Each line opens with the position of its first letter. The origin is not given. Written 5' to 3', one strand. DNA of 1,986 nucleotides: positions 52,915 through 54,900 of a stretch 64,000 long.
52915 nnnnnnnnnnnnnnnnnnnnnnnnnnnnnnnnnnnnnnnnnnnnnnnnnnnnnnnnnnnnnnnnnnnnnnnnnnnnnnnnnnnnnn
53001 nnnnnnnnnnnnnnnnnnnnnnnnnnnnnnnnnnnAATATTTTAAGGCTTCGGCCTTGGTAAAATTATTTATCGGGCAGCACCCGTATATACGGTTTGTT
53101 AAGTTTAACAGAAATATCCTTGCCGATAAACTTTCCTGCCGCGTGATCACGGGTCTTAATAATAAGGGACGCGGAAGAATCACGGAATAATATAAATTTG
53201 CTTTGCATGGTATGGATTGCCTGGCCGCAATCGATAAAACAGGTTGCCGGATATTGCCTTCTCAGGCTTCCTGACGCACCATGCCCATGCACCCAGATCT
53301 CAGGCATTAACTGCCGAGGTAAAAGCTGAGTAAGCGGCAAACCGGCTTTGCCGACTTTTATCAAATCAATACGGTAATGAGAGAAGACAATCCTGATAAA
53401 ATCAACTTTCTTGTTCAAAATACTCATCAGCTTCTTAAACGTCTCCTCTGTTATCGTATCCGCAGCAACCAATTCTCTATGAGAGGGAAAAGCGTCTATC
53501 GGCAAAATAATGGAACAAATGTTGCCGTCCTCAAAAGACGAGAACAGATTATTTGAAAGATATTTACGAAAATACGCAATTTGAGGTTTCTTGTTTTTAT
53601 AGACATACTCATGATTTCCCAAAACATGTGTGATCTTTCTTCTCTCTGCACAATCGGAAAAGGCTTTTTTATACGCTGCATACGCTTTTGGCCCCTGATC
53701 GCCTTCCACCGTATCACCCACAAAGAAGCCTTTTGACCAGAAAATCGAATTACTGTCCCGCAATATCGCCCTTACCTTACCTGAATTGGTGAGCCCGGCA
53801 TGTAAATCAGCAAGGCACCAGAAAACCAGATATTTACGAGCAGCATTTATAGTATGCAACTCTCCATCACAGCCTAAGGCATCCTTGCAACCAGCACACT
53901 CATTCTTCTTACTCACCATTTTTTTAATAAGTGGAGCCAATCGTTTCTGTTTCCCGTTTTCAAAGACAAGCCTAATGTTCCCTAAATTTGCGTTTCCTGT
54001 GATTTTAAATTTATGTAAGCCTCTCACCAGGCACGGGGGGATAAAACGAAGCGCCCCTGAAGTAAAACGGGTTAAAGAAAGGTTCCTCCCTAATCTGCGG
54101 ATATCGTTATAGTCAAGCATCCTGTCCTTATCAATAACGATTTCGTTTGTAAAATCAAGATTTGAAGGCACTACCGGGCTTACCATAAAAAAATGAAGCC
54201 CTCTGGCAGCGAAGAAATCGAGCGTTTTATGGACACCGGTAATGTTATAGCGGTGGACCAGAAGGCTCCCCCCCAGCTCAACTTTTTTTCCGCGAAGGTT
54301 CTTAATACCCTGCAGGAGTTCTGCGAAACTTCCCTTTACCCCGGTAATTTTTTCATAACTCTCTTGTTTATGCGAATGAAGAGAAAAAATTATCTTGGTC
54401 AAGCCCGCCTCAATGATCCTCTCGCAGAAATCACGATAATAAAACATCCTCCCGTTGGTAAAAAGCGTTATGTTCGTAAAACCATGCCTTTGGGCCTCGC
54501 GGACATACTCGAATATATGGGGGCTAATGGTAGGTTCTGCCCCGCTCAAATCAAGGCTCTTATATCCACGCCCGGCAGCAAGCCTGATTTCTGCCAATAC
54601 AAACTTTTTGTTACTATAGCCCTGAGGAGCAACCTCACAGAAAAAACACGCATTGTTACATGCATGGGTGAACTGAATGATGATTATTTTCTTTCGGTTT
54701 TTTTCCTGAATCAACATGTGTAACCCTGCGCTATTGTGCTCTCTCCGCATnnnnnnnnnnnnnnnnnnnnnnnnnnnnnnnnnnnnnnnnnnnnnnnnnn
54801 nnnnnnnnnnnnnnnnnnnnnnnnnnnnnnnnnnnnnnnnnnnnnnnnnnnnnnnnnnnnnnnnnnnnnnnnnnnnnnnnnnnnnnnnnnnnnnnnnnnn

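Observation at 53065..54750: Radical SAM - calcineurin-like metallophosphoesterase fusion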

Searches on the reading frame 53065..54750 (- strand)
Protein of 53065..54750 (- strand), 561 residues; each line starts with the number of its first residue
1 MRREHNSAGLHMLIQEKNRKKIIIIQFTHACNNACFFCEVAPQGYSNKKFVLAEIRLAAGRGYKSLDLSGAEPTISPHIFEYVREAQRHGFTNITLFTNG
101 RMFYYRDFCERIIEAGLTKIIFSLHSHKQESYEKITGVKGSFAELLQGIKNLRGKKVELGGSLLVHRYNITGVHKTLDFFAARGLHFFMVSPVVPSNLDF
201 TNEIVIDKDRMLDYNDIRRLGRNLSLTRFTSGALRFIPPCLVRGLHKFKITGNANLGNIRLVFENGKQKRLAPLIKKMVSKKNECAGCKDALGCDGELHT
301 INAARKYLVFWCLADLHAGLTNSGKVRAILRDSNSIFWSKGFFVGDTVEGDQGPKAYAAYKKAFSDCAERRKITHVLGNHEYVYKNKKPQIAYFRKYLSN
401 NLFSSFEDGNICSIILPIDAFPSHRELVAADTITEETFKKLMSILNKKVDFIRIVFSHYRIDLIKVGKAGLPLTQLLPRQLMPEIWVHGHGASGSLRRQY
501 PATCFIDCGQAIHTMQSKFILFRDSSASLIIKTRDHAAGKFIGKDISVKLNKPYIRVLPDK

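Call 3: search_protein_families(library=pfam, proteins=[window:53065-54750:-], max_evalue=0.1)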
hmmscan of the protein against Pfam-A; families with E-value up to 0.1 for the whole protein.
window:53065-54750:- (561 aa): 3 families
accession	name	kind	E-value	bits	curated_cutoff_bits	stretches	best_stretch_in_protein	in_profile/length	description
PF04055.27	Radical_SAM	-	2e-18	67.5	29.5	1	25-179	1-165/166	Radical SAM superfamily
PF00149.33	Metallophos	-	0.00034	21.5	21.5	1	310-420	3-104/191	Calcineurin-like phosphoesterase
PF16236.10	DUF4895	-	0.021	14.8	25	1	427-466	117-156/218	Domain of unknown function (DUF4895)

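Call 5: search_protein_families(library=ncbifam, proteins=[window:53065-54750:-], max_evalue=0.01)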
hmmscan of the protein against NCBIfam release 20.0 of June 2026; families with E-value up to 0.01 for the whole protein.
window:53065-54750:- (561 aa): 37 families (the best 25 are shown)
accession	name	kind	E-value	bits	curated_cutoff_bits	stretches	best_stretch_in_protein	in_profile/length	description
TIGR03977.1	rSAM_pair_HxsC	equivalog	5.7e-21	74.6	267.9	1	10-182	16-192/292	His-Xaa-Ser system radical SAM maturase HxsC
NF038332.1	rSAM_rare_HxsC4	exception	4.4e-20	72.1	500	1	18-186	11-187/335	radical SAM protein HxsC4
TIGR02668.1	moaA_archaeal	equivalog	5.2e-19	68.3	325.25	1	25-187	14-181/303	GTP 3',8-cyclase MoaA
NF001199.0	PRK00164.2-1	equivalog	1.1e-16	60.8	231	1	23-151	14-144/308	GTP 3',8-cyclase MoaA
TIGR04317.1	W_rSAM_matur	equivalog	1.7e-16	60.3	380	1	21-211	4-202/349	tungsten cofactor oxidoreductase radical SAM maturase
TIGR02666.1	moaA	equivalog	8e-13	48.1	284.05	1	25-157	14-155/336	GTP 3',8-cyclase MoaA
TIGR04055.1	rSAM_NirJ2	equivalog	2.5e-12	47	500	1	28-193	7-177/326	putative heme d1 biosynthesis radical SAM protein NirJ2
TIGR04545.1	rSAM_ahbD_hemeb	equivalog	3.5e-12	46.4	500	1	23-195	2-180/339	heme b synthase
NF045646.2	rSAM_Se_TrsS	equivalog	1.7e-11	43.3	490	1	22-179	87-250/441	radical SAM (seleno)protein TrsS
TIGR04546.1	rSAM_ahbC_deAc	equivalog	2.5e-11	43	650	1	4-183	22-203/390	12,18-didecarboxysiroheme deacetylase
TIGR04466.1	rSAM_BlsE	equivalog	3e-11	43.3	400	1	19-154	1-136/327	cytosylglucuronate decarboxylase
TIGR02109.1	PQQ_syn_pqqE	equivalog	1.2e-10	40.9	381.35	1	23-179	9-168/358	pyrroloquinoline quinone biosynthesis protein PqqE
TIGR04311.1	rSAM_Geo_metal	subfamily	2e-10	40.3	400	1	24-206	6-200/423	radical SAM/SPASM family putative metalloenzyme maturase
TIGR04251.1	SCM_rSAM_ScmF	equivalog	3.5e-10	39.8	400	1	23-179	6-168/353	SynChlorMet cassette radical SAM/SPASM protein ScmF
NF050035.1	rSAM_WgK_link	exception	4.2e-10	39.2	650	1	22-211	10-202/367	radical SAM/SPASM peptide maturase WgkB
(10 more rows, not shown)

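Call 8: find_homologous_proteins(query=window:53065-54750:-)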
Query window:53065-54750:- (561 aa): 8 proteins with E <= 0.001 among 8000 candidates.
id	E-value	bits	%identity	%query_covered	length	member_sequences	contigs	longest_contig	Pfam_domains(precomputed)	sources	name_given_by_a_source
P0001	0.0e+0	1268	100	98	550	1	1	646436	PF04055.28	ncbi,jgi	ncbi:MAG: radical SAM protein [Candidatus Omnitrophota bacterium]|jgi:MoaA/NifB/PqqE/SkfB family rad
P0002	9.1e-291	983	78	98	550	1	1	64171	PF04055.28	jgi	jgi:MoaA/NifB/PqqE/SkfB family radical SAM enzyme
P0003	2.4e-180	619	73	66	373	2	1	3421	PF00149.34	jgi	jgi:hypothetical protein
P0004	1.9e-117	411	37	95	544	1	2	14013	PF04055.28,PF00149.34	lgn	-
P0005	8.6e-16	76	29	30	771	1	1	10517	PF04055.28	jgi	jgi:radical SAM superfamily enzyme YgiQ (UPF0313 family)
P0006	3.8e-10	57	25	40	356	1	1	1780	PF04055.28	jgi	jgi:organic radical activating enzyme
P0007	1.8e-8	52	27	30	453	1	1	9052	PF13186.12,PF04055.28,PF05402.19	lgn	-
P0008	4.8e-5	40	25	30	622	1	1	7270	PF13489.13,PF13649.13,PF04055.28,PF08241.19,PF08242.19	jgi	jgi:pyruvate-formate lyase-activating enzyme/SAM-dependent methyltransferase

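Call 10: find_encoding_contigs(protein=P0004, flank=10000)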
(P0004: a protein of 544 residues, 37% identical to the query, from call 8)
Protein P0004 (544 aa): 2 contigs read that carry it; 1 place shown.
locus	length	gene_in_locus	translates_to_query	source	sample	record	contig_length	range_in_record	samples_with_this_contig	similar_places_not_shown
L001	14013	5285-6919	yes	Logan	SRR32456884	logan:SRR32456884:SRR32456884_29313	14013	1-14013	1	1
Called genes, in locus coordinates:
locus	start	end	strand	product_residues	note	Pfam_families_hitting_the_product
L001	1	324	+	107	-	?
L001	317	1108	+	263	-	PF00005:ABC_tran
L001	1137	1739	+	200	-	PF02470:MlaD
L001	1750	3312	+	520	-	PF00672:HAMP, PF07228:SpoIIE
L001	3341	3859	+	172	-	-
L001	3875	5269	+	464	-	PF04055:Radical_SAM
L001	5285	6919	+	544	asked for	PF04055:Radical_SAM, PF00149:Metallophos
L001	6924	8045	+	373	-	PF04055:Radical_SAM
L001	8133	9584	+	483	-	PF25145:NfeD1b_N, PF24961:NfeD_membrane, PF01957:NfeD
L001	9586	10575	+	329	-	PF12127:FloA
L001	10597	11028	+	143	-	-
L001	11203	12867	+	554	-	PF13600:DUF4140, PF13598:DUF4139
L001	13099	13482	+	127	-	PF24275:NttA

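Call 11: find_encoding_contigs(protein=P0002, flank=10000)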
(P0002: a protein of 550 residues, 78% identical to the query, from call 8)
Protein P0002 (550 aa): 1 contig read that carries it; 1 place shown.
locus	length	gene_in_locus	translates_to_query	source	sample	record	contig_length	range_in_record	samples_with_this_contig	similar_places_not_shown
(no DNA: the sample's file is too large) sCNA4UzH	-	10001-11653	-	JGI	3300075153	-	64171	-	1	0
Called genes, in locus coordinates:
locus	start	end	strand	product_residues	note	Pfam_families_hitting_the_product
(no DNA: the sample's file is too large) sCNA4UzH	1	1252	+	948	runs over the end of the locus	PF12705:PDDEXK_1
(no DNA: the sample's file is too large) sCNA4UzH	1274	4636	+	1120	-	PF02310:B12-binding (faint), PF04055:Radical_SAM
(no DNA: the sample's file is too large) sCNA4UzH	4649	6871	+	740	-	PF02310:B12-binding, PF04055:Radical_SAM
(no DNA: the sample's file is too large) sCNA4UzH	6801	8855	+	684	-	PF04055:Radical_SAM, PF13353:Fer4_12 (faint)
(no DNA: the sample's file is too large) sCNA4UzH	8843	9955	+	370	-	PF04055:Radical_SAM, PF13353:Fer4_12 (weak), PF13186:SPASM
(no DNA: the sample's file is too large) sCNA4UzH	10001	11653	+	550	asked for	PF04055:Radical_SAM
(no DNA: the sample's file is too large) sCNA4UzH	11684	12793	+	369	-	PF04055:Radical_SAM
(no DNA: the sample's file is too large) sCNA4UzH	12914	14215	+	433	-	PF00989:PAS, PF13188:PAS_8 (faint), PF08448:PAS_4, PF13426:PAS_9 (weak), PF08447:PAS_3, PF08448:PAS_4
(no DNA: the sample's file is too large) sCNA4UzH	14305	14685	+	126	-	-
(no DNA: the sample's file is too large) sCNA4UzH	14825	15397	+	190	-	-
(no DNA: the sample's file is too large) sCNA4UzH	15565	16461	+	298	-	PF00318:Ribosomal_S2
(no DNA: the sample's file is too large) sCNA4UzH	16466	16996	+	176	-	PF00889:EF_TS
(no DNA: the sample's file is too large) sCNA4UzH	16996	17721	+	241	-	PF00696:AA_kinase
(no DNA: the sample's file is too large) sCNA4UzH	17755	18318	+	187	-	PF01765:RRF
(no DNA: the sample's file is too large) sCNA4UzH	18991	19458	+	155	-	PF00359:PTS_EIIA_2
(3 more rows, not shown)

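Call 16: search_solved_structures(query=A1, max_evalue=1, show_alignments=0)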
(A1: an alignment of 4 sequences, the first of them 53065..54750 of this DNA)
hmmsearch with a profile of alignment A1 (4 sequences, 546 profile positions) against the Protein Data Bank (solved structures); distinct sequences matched with E-value up to 1: 27.
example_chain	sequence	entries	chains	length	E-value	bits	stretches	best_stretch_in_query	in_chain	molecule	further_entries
7vob_C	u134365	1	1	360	8.9e-12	47.3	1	4-154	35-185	Cytosylglucuronate decarboxylase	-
7voc_C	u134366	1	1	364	9.2e-12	47.3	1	4-154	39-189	Cytosylglucuronate decarboxylase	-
8wm2_A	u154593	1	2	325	4.6e-10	41.6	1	12-178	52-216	Fe-S radical SAM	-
2fb2_A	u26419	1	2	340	5.5e-07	31.5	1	9-198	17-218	Molybdenum cofactor biosynthesis protein A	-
1tv7_A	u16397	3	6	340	7.8e-07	31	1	10-198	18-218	Molybdenum cofactor biosynthesis protein A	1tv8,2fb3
6efn_A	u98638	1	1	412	1.2e-06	30.4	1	10-170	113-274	Sporulation killing factor maturation protein SkfB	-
7tol_A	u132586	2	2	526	5e-06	28.3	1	10-117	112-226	glycerol dibiphytanyl glycerol tetraether - macrocyclic archaeol synthase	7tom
6c8v_A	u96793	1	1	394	9.3e-05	24.1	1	9-171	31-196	Coenzyme PQQ synthesis protein E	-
9dfu_A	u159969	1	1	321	0.00049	21.7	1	11-155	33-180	Radical SAM core domain-containing protein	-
9dfn_A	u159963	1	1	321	0.00069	21.3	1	11-155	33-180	Radical SAM core domain-containing protein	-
6b4c_A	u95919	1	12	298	0.019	16.5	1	11-89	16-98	Viperin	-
9dgw_A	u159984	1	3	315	0.021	16.4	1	11-89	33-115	Radical SAM core domain-containing protein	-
9dfw_A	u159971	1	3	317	0.022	16.3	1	11-89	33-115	Radical SAM core domain-containing protein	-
7n7i_A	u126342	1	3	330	0.023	16.2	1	11-89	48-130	Viperin-like enzyme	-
8hzv_A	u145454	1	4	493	0.024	16.2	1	51-141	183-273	Radical S-Adenosyl-L-methionine Enzyme DesII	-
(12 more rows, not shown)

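Call 25: find_homologous_proteins(query=A2, max_evalue=0.00001)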
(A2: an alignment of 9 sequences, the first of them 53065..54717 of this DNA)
Query A2 (9 sequences) (550 aa, profile of the alignment): 7 proteins with E <= 0.00001 among 8000 candidates.
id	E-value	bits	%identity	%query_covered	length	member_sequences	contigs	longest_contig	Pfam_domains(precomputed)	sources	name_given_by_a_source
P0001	3.2e-244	829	100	100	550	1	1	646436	PF04055.28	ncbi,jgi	ncbi:MAG: radical SAM protein [Candidatus Omnitrophota bacterium]|jgi:MoaA/NifB/PqqE/SkfB family rad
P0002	1.6e-241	821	78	100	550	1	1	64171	PF04055.28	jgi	jgi:MoaA/NifB/PqqE/SkfB family radical SAM enzyme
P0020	1.5e-179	616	39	98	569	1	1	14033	PF04055.28,PF00149.34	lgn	-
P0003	1.1e-140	488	73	68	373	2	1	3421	PF00149.34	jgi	jgi:hypothetical protein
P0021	2.8e-25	107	27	55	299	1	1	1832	PF04055.28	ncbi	-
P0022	3.1e-10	57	29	25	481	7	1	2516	PF04055.28,PF04296.19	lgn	-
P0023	2.3e-7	48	30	20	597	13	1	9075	PF23545.2,PF04055.28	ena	-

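Call 26: find_encoding_contigs(protein=P0020, flank=10000)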
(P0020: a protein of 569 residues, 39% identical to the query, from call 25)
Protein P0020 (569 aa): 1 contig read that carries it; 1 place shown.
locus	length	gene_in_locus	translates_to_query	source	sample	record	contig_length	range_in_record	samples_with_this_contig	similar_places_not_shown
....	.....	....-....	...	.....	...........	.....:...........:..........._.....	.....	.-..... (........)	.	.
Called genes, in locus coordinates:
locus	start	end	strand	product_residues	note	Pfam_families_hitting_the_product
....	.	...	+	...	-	?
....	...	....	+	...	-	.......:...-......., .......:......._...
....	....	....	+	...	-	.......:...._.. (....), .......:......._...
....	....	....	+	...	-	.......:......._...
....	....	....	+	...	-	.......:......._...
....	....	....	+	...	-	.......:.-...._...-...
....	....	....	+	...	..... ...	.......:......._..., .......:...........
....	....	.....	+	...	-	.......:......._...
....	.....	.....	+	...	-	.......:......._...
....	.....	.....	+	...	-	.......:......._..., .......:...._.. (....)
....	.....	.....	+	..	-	-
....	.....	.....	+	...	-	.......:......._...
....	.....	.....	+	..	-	?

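Call 37: predict_structure(alignment_id=A2)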
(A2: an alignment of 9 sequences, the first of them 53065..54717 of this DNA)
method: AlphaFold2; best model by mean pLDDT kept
length: 550 residues; sequences in the alignment: 9
mean_pLDDT: 85.6   pTM: 0.78
mean pLDDT of the five models: 85.6, 85.0, 84.4, 84.3, 83.3
residues with pLDDT >= 90: 287; 70-90: 207; 50-70: 38; < 50: 18
segments of 3 or more residues with pLDDT < 50: 1-7, 28-30
pLDDT, mean of each block of 10 residues (from residue 1): 45 80 49 76 95 90 86 97 91 94 96 91 83 95 94 88 94 93 61 72 87 87 84 79 73 87 80 79 75 84 92 93 90 91 90 76 90 82 89 94 91 60 94 96 96 89 93 93 83 94 95 92 91 89 78
secondary structure, 60 per line:
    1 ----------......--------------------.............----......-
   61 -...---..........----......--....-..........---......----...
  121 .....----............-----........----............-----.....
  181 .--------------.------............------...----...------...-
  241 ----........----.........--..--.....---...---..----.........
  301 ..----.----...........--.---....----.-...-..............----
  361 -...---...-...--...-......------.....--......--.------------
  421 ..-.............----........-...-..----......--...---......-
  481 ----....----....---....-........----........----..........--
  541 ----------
elements in order: E11-16 H37-49 E54-59 H68-77 E82-87 H90-93 H95-104 E108-113 H118-125 H130-141 E147-154 H159-170 E176-181 H203-214 E221-223 E237-239 E248-252 E257-259 H260-265 H272-276 H292-295 E296-302 H312-322 E329-332 H343-356 E362-364 E372-374 E377-379 H381-386 E393-397 E400-405 H424-436 E441-448 H462-465 E474-479 H485-488 E493-496 H500-503 E505-512 E517-524 E529-538

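Call 39: fold_search(model_id=the predicted structure, library=pdb)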
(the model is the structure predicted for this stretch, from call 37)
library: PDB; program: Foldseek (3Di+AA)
matches with E <= 10: 1791; with E <= 0.001: 284
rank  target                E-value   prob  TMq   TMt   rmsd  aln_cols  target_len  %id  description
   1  7vob                  2.7e-10  1.00  0.37  0.59   4.7       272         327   19  The crystal structure of a Radical SAM Enzyme BlsE involved in the Biosynthesis of Blasticidin S (released 2022-05-04)
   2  6efn                  6.1e-10  1.00  0.37  0.52   3.7       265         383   18  Structure of a RiPP maturase, SkfB (released 2018-10-24)
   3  8hzv_C                3.7e-09  1.00  0.36  0.41  10.0       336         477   16  The crystal structure of a Radical SAM Enzyme DesII (released 2024-07-10)
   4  8hzv_A                6.8e-09  1.00  0.36  0.41   5.3       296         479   18  The crystal structure of a Radical SAM Enzyme DesII (released 2024-07-10)
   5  7tol                  7.2e-09  1.00  0.31  0.35   4.2       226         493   16  X-ray crystal structure of glycerol dibiphytanyl glycerol tetraether - macrocyclic archaeol synthase (GDGT-MAS) from Met (released 2022-08-31)
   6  8hzv_D                7.6e-09  1.00  0.33  0.38   8.1       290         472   17  The crystal structure of a Radical SAM Enzyme DesII (released 2024-07-10)
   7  5vsl_B                1.1e-08  1.00  0.36  0.72   8.3       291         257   13  Crystal structure of viperin with bound [4Fe-4S] cluster and S-adenosylhomocysteine (SAH) (released 2017-06-14)
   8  8hzy_A                1.4e-08  1.00  0.34  0.39   7.3       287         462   17  The crystal structure of a Radical SAM Enzyme DesII (released 2024-07-10)
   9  7tom                  1.5e-08  1.00  0.31  0.34   4.2       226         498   16  X-ray crystal structure of glycerol dibiphytanyl glycerol tetraether - macrocyclic archaeol synthase (GDGT-MAS) from Met (released 2022-08-31)
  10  5vsm_A                1.7e-08  1.00  0.37  0.74   3.8       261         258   13  Crystal structure of viperin with bound [4Fe-4S] cluster, 5'-deoxyadenosine, and L-methionine (released 2017-06-14)
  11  5vsl_A                1.7e-08  1.00  0.37  0.73   4.1       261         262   13  Crystal structure of viperin with bound [4Fe-4S] cluster and S-adenosylhomocysteine (SAH) (released 2017-06-14)
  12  8hzv_B                2.1e-08  1.00  0.34  0.38   7.1       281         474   16  The crystal structure of a Radical SAM Enzyme DesII (released 2024-07-10)
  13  9dfn                  2.6e-08  1.00  0.34  0.63   3.2       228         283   15  X-ray crystal structure of the second viperin-like enzyme from Trichoderma virens with bound CTP and SAM (released 2025-02-19)
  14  5v1s_A                2.9e-08  1.00  0.40  0.49   5.5       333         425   14  Crystal structure of Streptococcus suis SuiB bound to S-adenosylmethionine (released 2017-08-30)
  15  6q2p_A                3.1e-08  1.00  0.36  0.64   8.7       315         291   14  Crystal structure of mouse viperin bound to cytidine triphosphate and S-adenosylhomocysteine (released 2020-01-22)
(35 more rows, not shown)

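Call 73: search_protein_families(library=padloc, proteins=[window:53065-54717:-], max_evalue=0.001)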
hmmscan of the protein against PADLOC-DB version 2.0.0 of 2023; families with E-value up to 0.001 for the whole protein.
window:53065-54717:- (550 aa): 2 families
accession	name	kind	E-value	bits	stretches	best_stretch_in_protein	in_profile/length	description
PDLC02903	pVip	-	2.7e-12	44.7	1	12-185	2-177/257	Viperins not associated with kinases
PDLC02904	pVip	-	1.2e-09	36.1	1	15-160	8-155/262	Viperins associated with kinases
